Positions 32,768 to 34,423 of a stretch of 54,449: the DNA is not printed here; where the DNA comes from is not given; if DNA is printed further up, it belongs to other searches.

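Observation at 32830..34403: AT-rich single-gene islet encoding a PD-(D/E)xK-like + SIR2-like fusion: candidate stand-alone NADase defence gene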

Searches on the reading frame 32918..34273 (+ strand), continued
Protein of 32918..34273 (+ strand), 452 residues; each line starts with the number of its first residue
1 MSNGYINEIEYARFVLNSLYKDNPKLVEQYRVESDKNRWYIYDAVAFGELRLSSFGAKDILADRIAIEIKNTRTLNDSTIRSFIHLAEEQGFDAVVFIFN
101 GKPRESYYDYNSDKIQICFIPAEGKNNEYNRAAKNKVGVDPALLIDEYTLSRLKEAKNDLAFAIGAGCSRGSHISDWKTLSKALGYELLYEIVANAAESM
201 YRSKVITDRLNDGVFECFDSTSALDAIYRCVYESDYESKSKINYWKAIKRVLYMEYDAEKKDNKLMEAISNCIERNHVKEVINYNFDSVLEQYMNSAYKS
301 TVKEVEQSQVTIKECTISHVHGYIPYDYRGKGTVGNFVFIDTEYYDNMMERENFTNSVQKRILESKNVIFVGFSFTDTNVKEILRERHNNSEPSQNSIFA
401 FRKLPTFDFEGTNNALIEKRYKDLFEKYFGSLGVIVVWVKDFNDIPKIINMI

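Call 16: predict_structure(alignment_id=A1)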
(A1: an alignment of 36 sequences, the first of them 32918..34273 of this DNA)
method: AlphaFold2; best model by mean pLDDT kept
length: 452 residues; sequences in the alignment: 36
mean_pLDDT: 84.7   pTM: 0.78
mean pLDDT of the five models: 84.7, 84.5, 83.6, 82.6, 82.3
residues with pLDDT >= 90: 179; 70-90: 215; 50-70: 48; < 50: 10
segments of 3 or more residues with pLDDT < 50: 1-4, 135-139
pLDDT, mean of each block of 10 residues (from residue 1): 53 83 85 79 92 90 94 83 91 93 84 91 71 53 64 84 83 66 91 79 92 92 90 66 88 69 87 96 91 91 96 96 90 90 88 93 95 87 89 80 87 81 88 91 89 87
secondary structure, 60 per line:
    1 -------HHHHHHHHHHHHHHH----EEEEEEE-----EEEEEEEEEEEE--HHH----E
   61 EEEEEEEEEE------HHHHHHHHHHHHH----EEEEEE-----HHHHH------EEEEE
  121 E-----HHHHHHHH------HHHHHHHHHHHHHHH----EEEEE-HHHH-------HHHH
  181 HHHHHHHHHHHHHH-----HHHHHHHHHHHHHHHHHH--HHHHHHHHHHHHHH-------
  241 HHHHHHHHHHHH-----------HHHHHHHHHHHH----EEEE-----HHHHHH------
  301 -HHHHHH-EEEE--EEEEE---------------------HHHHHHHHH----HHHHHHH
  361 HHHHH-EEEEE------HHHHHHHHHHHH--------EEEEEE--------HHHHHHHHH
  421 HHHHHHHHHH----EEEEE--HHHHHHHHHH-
elements in order: H8-22 E27-33 E39-50 E60-70 H77-89 E94-99 H105-109 E116-121 H127-134 H141-155 E160-164 H166-169 H177-194 H200-217 H220-233 H241-252 H264-275 E280-283 H289-294 H302-307 E309-312 E315-319 H341-349 H354-365 E367-371 H378-389 E398-403 H412-430 E435-439 H442-451

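Call 21: fold_search(model_id=the predicted structure, library=pdb)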
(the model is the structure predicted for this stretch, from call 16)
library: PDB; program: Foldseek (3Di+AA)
matches with E <= 10: 664; with E <= 0.001: 89
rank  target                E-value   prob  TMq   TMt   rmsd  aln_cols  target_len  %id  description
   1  8btp_A                8.2e-11  1.00  0.42  0.41   6.9       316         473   16  Helical structure of BcThsA in complex with 1''-3'gc(etheno)ADPR (released 2024-02-21)
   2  8bto_A                2.5e-10  1.00  0.44  0.42   7.3       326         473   16  Helical structure of BcThsA in complex with 1''-3'gcADPR (released 2024-02-21)
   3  8wyb_B                6.1e-09  1.00  0.43  0.22   6.3       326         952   14  Cryo-EM structure of DSR2 (H171A)-tube-NAD+ complex (released 2024-04-10)
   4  8ygc_E                6.1e-09  1.00  0.42  0.65   7.3       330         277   15  The Dimer Structure of DSR2-SPR (released 2025-03-05)
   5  8w56_A                6.4e-09  1.00  0.42  0.21   7.1       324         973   16  Cryo-EM structure of DSR2-DSAD1 state 1 (released 2024-05-01)
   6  8wkn_B                7.6e-09  1.00  0.43  0.22   5.8       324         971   16  Cryo-EM structure of DSR2-DSAD1 (released 2024-05-01)
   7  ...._B                8.0e-09  1.00  0.39  0.37   7.5       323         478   18  Crystal structure of EcThsA (released 2024-09-18)
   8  8z18_A                1.0e-08  1.00  0.43  0.21   6.6       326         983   16  The tetramer complex of DSR2 and tube-forming domain of phage tail tube protein (released 2024-08-14)
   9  8w56_B                1.0e-08  1.00  0.42  0.21   6.3       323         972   17  Cryo-EM structure of DSR2-DSAD1 state 1 (released 2024-05-01)
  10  7uxt_B                1.3e-08  1.00  0.42  0.41   7.2       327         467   16  Crystal structure of ligand-free SeThsA (released 2022-09-07)
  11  8k9a_C                1.3e-08  1.00  0.42  0.21   6.2       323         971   15  Cryo-EM structure of DSR2-DSAD1 state 2 (released 2024-05-01)
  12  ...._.                1.4e-08  1.00  0.39  0.37   7.5       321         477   18  Crystal structure of EcThsA (released 2024-09-18)
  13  6lhx_C                1.8e-08  1.00  0.41  0.40   6.4       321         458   17  Crystal structure of ThsA (released 2020-06-24)
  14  8wyd_B                1.8e-08  1.00  0.41  0.21   6.6       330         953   16  Cryo-EM structure of DSR2-DSAD1 complex (released 2024-04-10)
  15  8wyc_C                2.0e-08  1.00  0.42  0.66   6.2       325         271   15  Cryo-EM structure of DSR2 (H171A)-tube-NAD+ (partial) complex (released 2024-04-10)
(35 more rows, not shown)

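Call 32: find_related_loci(query=A1, collection=genome_contigs, flank=10000)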
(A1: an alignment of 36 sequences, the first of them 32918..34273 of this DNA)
Query A1 (452 aa) in genome_contigs; peptide patterns used: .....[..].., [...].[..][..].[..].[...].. (x = any residue, [..] = any of these).
38 stretches matched a pattern; 6 encode a relative of the query (tblastn E <= 1e-3); 6 distinct loci.
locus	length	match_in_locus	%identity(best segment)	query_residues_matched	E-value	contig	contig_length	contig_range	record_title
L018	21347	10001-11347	52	6-452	5e-123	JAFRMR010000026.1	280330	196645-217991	MAG: Clostridia bacterium isolate RGIG2609 Goat_Omasum-1__c770149, whole genome shotgun sequence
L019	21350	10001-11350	47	6-452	4e-118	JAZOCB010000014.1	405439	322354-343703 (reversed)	MAG: Christensenellaceae bacterium isolate T1900044757_TS20190223.MAGScoT_cleanbin_000018 SGB_2306_k141_2699976, whole g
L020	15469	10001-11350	48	6-452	1e-116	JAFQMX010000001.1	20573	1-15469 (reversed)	MAG: Clostridia bacterium isolate RGIG1965 Goat_Cecum.Co__c22718, whole genome shotgun sequence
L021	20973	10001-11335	48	6-447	4e-116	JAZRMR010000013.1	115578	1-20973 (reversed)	MAG: Christensenellaceae bacterium isolate T1900045421_YK20190111.MAGScoT_cleanbin_000003 SGB_7048_k141_1438200, whole g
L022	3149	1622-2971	46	6-452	2e-119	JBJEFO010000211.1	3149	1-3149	MAG: Lysinibacillus sp. isolate PUUB15_bin.040 NODE_43044_length_3149_cov_11.759211, whole genome shotgun sequence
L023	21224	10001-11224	49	42-449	2e-115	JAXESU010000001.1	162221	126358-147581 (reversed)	MAG: Bacilli bacterium isolate SUG2494 k141_9540, whole genome shotgun sequence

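Call 42: find_related_loci(query=A1, collection=viral_contigs, flank=10000)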
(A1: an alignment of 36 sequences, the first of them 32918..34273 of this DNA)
Query A1 (452 aa) in viral_contigs; peptide patterns used: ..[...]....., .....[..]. (x = any residue, [..] = any of these).
24 stretches matched a pattern, but none encodes a relative of the query by tblastn (E <= 1e-3).

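Call 50: search_protein_families(library=pfam, proteins=[L003:8678-9346:+, L003:9330-9965:+, L019:11509-12438:+, L020:11641-14259:+, L020:6779-8200:+, L020:5469-6773:+, L021:11499-12794:+, L021:12798-14567:+, L021:6277-7659:+, L023:8485-9678:+], max_evalue=0.01)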
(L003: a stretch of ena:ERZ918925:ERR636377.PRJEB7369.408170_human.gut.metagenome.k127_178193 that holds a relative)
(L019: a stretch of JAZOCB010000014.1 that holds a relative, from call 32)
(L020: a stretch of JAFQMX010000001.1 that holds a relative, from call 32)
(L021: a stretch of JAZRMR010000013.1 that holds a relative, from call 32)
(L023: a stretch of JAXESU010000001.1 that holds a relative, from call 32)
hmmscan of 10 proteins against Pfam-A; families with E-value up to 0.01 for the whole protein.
L003:8678-9346:+ (223 aa): 2 families
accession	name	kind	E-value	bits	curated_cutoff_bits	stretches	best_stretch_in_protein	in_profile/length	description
PF13151.12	DUF3990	-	1.6e-46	158.2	32.2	1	1-166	1-151/152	Protein of unknown function (DUF3990)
PF18760.7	ART-PolyVal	-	0.00098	20.3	31.2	1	1-122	7-118/140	ADP-Ribosyltransferase in polyvalent proteins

L003:9330-9965:+ (212 aa): 4 families
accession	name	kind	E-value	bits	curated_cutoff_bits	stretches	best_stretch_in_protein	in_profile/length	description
PF01381.28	HTH_3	-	2e-09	37.8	23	1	152-209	1-55/55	Helix-turn-helix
PF12844.13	HTH_19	-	1.8e-05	25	30.2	1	151-210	3-59/64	Helix-turn-helix domain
PF13443.12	HTH_26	-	0.00011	22.8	22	1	151-211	1-59/63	Cro/C1-type HTH DNA-binding domain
PF13560.12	HTH_31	-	0.00014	22.5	27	1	152-183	6-37/64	Helix-turn-helix domain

L019:11509-12438:+ (310 aa): 1 family
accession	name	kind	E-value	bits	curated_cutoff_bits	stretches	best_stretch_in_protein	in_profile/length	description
PF11185.13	DUF2971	-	1.3e-08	36.5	22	1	125-228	1-89/89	Protein of unknown function (DUF2971)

L020:11641-14259:+ (873 aa): 7 families
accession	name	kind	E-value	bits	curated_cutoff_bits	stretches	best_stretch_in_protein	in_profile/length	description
PF13306.12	LRR_5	-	7.3e-124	407.7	27.7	6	310-428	1-116/127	BspA type Leucine rich repeat region (6 copies)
PF13855.12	LRR_8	-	3.7e-22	78.3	27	1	459-506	11-59/61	Leucine rich repeat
PF12799.13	LRR_4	-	4.7e-07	30.3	27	0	473-506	1-32/44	Leucine Rich repeats (2 copies)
PF13240.11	Zn_Ribbon_1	-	5.9e-05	23.2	25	1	29-48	1-20/23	zinc-ribbon domain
PF23952.1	LRR_EndoS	-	0.00014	22.5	27.9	0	442-506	51-116/116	Endo-beta-N-acetylglucosaminidase EndoS LRR domain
PF12773.13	DZR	-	0.00081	19.9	27.3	1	28-48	25-45/45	Double zinc ribbon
PF13248.11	Zn_ribbon_3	-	0.0055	16.6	27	0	29-49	4-24/26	zinc-ribbon domain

L020:6779-8200:+ (474 aa): 5 families
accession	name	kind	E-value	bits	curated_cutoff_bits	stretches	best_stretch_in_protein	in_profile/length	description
PF21478.3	GcvP2_C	-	6e-26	91.2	27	1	342-444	1-104/122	Glycine dehydrogenase, C-terminal domain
PF02347.22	GDC-P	-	2.5e-10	40.3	26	1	96-298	101-294/429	Glycine cleavage system P-protein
PF00266.25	Aminotran_5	-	2.6e-07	30.4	21.5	1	150-270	85-207/371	Aminotransferase class-V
PF01212.27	Beta_elim_lyase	-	3.4e-05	23.7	27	1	99-270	26-206/288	Beta-eliminating lyase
PF00155.27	Aminotran_1_2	-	0.0041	16.8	19.7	1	153-237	91-186/361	Aminotransferase class I and II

L020:5469-6773:+ (435 aa): 3 families
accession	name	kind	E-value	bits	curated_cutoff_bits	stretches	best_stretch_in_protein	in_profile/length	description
PF02347.22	GDC-P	-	3.7e-128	428.5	26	1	3-431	2-428/429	Glycine cleavage system P-protein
PF00266.25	Aminotran_5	-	1.3e-07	31.4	21.5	1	133-233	68-173/371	Aminotransferase class-V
PF01053.26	Cys_Met_Meta_PP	-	3.1e-07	29.7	27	1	115-256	58-193/381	Cys/Met metabolism PLP-dependent enzyme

L021:11499-12794:+ (432 aa): 0 families

L021:12798-14567:+ (590 aa): 4 families
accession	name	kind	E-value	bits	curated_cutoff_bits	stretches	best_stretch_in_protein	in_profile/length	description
PF01935.23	DUF87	-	1.3e-30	107.5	23.2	1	122-417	2-219/220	Helicase HerA, central domain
PF01580.24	FtsK_SpoIIIE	-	1.1e-05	25.5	24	1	144-169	40-65/221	FtsK/SpoIIIE family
PF10412.15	TrwB_AAD_bind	-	0.00013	21.4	20.5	1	144-203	16-63/387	Type IV secretion-system coupling protein DNA-binding domain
PF12846.13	AAA_10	-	0.0096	15.4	27.5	0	136-195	14-64/362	AAA-like domain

L021:6277-7659:+ (461 aa): 1 family
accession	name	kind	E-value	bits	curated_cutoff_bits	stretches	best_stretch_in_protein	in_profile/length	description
PF00860.26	Xan_ur_permease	-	6.2e-72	242.9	27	1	18-420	2-385/389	Permease family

L023:8485-9678:+ (398 aa): 0 families

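Call 51: search_protein_families(library=padloc, proteins=[L003:8678-9346:+, L003:9330-9965:+, L019:11509-12438:+, L020:11641-14259:+, L021:11499-12794:+, L021:12798-14567:+, L023:8485-9678:+, L023:11411-12796:+, L014:9468-10574:+, L014:10835-12130:+], max_evalue=0.001)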
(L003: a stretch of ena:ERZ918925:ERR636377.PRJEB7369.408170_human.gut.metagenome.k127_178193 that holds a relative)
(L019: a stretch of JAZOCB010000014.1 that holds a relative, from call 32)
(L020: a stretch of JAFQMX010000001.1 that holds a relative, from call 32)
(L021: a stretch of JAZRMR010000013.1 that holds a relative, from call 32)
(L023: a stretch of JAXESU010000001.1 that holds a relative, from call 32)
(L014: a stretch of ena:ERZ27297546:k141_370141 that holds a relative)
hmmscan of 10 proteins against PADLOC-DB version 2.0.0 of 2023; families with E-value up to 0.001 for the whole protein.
L003:8678-9346:+ (223 aa): 8 families
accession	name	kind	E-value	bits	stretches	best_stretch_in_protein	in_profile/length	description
PDLC04641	PDC-M42A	-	2e-49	166.2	1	1-192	4-195/215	-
PDLC04640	PDC-M42A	-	1.4e-35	121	1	2-193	69-259/280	-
PDLC04438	PDC-M13B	-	2e-25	87.6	1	1-171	1-156/158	-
PDLC04411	PDC-M10A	-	5e-23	79.5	2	1-71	4-74/156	-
PDLC04412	PDC-M10A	-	1.3e-20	71.7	2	1-85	1-82/152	-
PDLC04436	PDC-M13A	-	7.4e-20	69.3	1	1-170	1-156/159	-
PDLC04413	PDC-M10A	-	3e-13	47.7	1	1-57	1-56/157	-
PDLC04437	PDC-M13A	-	8.5e-05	20.8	1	23-138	12-113/117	-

L003:9330-9965:+ (212 aa): 4 families
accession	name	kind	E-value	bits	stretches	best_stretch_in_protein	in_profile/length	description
PDLC02926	HTH_VI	-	1.4e-06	26.5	1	151-207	5-58/92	-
PDLC03949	RmrA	-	8.1e-05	19.6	1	150-207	5-59/363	-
PDLC03951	RmrA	-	0.00021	18.4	1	150-207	11-65/400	-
PDLC04642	PDC-M42B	-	0.00026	19.3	1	4-132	2-128/138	-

L019:11509-12438:+ (310 aa): 3 families
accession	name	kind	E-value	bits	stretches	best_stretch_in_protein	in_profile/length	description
PDLC04991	PDC-S31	-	1.5e-07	29.3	1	40-132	15-86/208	-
PDLC04994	PDC-S31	-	0.00032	18.1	0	112-155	122-163/273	-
PDLC04993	PDC-S31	-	0.00033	18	0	83-256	47-197/245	-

L020:11641-14259:+ (873 aa): 0 families

L021:11499-12794:+ (432 aa): 1 family
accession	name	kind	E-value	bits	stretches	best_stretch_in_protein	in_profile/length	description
PDLC02187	DUF4297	-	2.1e-39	133.7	1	2-383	4-364/404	-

L021:12798-14567:+ (590 aa): 15 families
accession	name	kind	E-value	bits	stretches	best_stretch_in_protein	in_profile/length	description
PDLC02188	HerA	-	1.1e-171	570.6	1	6-589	10-578/578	-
PDLC04105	HerA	-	6.4e-139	462.1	1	3-589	11-571/576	-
PDLC04104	HerA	-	6.6e-83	276.5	2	331-576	121-359/379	-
PDLC04102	HerA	-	6.9e-83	277.1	2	345-575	414-641/654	-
PDLC04098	HerA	-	7.6e-83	277.2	2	340-589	437-685/686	-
PDLC04106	HerA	-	3.4e-81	271.7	2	346-589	425-664/667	-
PDLC02185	HerA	-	2.8e-56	189.4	1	69-573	88-581/585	-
PDLC04100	HerA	-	3.4e-54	182.5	1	69-574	88-575/580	-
PDLC04103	HerA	-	4.1e-52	175.3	1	106-573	130-576/579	-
PDLC04101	HerA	-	1.3e-44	150.6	1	115-411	140-397/400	-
PDLC04097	HerA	-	5.1e-36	122.5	2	391-573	431-613/618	-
PDLC04140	mad8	-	2.6e-22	77.7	1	143-555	27-301/314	mads_8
PDLC04107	HerA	-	6.6e-22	75.9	1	116-266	142-290/306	-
PDLC04099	HerA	-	2.1e-15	54.6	1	115-197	141-212/214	-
PDLC01055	HerA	-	3.7e-15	53.7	2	393-553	382-524/532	Type III coevolved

L023:8485-9678:+ (398 aa): 0 families

L023:11411-12796:+ (462 aa): 0 families

L014:9468-10574:+ (369 aa): 0 families

L014:10835-12130:+ (432 aa): 0 families

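Call 53: search_solved_structures(query=A1, max_evalue=0.001, show_alignments=3)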
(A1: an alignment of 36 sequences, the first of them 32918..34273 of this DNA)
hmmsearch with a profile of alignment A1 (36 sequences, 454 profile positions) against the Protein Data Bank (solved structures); distinct sequences matched with E-value up to 0.001: 1.
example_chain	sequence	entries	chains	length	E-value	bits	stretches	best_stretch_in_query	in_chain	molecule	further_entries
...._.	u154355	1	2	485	4.9e-06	29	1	279-453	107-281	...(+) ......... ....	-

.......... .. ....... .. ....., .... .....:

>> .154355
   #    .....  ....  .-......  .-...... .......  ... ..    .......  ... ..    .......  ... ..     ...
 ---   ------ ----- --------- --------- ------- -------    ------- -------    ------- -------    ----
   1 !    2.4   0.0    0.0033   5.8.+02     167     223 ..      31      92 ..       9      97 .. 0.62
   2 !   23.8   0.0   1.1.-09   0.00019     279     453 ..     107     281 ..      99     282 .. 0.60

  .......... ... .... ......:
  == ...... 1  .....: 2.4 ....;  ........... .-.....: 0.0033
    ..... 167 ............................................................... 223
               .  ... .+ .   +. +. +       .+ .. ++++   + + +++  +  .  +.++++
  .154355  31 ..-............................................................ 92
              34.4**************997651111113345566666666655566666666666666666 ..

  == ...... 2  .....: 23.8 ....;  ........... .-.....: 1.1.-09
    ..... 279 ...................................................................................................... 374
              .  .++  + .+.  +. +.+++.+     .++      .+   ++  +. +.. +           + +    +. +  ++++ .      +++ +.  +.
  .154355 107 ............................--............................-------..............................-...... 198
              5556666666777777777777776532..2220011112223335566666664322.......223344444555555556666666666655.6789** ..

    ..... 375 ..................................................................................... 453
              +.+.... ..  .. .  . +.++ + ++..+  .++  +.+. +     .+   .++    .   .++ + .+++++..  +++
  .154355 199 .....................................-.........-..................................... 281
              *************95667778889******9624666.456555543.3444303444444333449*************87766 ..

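Call 62: find_encoding_contigs(protein=P0002, flank=7000, max_places=2)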
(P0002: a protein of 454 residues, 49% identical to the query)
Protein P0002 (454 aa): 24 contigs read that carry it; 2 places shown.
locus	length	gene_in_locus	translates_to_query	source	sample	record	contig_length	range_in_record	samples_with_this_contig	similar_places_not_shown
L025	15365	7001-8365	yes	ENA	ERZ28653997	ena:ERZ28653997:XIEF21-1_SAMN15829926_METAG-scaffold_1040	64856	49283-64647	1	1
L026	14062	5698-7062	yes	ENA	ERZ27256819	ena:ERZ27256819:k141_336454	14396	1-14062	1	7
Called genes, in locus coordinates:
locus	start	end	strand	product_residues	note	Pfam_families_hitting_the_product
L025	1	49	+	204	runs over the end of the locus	-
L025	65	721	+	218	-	-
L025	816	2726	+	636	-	PF05593:RHS_repeat (faint)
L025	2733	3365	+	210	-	-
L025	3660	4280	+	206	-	-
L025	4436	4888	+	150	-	-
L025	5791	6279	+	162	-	-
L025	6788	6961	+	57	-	PF13443:HTH_26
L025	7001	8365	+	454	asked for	PF13289:SIR2_2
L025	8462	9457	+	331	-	PF17761:DUF1016_N, PF06250:YhcG_C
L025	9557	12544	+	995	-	PF02384:N6_Mtase, PF20473:MmeI_Mtase (weak), PF07669:Eco57I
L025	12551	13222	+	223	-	-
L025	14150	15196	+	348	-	PF14022:DUF4238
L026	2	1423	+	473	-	?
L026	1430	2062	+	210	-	-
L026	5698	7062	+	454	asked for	PF13289:SIR2_2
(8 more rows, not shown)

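Call 63: find_encoding_contigs(protein=P0054, flank=7000, max_places=2)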
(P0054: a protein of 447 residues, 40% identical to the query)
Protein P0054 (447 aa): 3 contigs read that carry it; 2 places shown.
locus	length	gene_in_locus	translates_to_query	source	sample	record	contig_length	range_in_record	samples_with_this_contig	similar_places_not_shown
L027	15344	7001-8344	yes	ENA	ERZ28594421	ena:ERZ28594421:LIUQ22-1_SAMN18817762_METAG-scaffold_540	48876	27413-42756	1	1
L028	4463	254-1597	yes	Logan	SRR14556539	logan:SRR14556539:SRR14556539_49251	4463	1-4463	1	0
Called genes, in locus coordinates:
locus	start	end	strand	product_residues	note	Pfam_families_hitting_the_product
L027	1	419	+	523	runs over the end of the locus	PF12161:HsdM_N, PF02384:N6_Mtase, PF07669:Eco57I (weak)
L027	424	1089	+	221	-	-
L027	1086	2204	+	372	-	-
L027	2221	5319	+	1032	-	PF04313:HSDR_N, PF00270:DEAD, PF04851:ResIII, PF18766:SWI2_SNF2, PF22679:T1R_D3-like, PF12008:EcoR124_C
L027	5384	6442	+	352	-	-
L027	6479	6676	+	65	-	-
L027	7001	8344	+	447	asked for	PF13289:SIR2_2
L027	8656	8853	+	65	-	-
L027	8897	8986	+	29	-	-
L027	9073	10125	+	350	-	-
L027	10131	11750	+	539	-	PF11185:DUF2971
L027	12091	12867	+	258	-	PF13349:DUF4097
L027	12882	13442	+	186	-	PF00583:Acetyltransf_1, PF13673:Acetyltransf_10 (weak), PF13508:Acetyltransf_7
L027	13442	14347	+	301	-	-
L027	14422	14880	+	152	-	PF22600:MTPAP-like_central (faint), PF01909:NTP_transf_2, PF18765:Polbeta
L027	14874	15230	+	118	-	PF01934:HepT-like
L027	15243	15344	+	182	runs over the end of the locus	-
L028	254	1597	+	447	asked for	PF13289:SIR2_2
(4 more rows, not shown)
